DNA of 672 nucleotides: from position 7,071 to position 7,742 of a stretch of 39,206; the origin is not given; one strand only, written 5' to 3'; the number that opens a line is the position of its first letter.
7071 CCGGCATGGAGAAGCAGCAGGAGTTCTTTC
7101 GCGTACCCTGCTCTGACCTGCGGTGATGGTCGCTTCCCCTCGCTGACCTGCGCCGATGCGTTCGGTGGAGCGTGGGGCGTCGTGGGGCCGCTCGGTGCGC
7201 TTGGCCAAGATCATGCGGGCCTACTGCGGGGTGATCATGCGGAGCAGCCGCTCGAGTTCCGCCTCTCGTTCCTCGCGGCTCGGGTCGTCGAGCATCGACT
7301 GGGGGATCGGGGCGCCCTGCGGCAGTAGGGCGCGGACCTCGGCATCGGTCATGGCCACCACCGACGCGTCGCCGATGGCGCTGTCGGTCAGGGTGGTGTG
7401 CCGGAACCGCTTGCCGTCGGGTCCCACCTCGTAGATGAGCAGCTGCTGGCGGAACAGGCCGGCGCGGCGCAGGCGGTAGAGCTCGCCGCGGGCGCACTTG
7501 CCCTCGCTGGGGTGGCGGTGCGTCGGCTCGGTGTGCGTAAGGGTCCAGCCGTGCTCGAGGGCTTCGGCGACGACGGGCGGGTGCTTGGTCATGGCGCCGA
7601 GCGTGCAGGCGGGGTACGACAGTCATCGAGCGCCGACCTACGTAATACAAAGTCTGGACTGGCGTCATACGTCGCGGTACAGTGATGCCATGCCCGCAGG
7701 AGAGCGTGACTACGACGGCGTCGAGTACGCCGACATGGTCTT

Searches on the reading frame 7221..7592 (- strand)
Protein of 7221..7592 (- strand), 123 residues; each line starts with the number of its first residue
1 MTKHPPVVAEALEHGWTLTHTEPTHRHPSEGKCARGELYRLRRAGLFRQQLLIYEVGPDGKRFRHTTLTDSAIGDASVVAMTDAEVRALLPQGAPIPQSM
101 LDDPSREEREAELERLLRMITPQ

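Call 5: search_protein_families(library=pfam, proteins=[window:7221-7592:-], max_evalue=1)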
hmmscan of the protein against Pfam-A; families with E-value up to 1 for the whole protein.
window:7221-7592:- (123 aa): 0 families

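Call 6: search_protein_families(library=ncbifam, proteins=[window:7221-7592:-], max_evalue=1)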
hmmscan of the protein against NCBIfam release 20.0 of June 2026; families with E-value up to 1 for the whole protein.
window:7221-7592:- (123 aa): 1 family
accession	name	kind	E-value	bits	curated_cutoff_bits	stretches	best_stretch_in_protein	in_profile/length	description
NF033867.1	blaPAU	exception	0.0044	16.4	640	1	44-96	209-261/293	PAU family class A beta-lactamase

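Call 7: search_protein_families(library=padloc, proteins=[window:7221-7592:-], max_evalue=1)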
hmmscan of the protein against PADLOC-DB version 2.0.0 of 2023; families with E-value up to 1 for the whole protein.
window:7221-7592:- (123 aa): 0 families

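Call 8: search_protein_families(library=phrogs, proteins=[window:7221-7592:-], max_evalue=1)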
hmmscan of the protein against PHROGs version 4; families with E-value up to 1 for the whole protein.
window:7221-7592:- (123 aa): 1 family
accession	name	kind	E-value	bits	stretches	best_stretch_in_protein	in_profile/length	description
phrog_2391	-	DNA, RNA and nucleotide metabolism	0.3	12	1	34-69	52-85/107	DNA binding protein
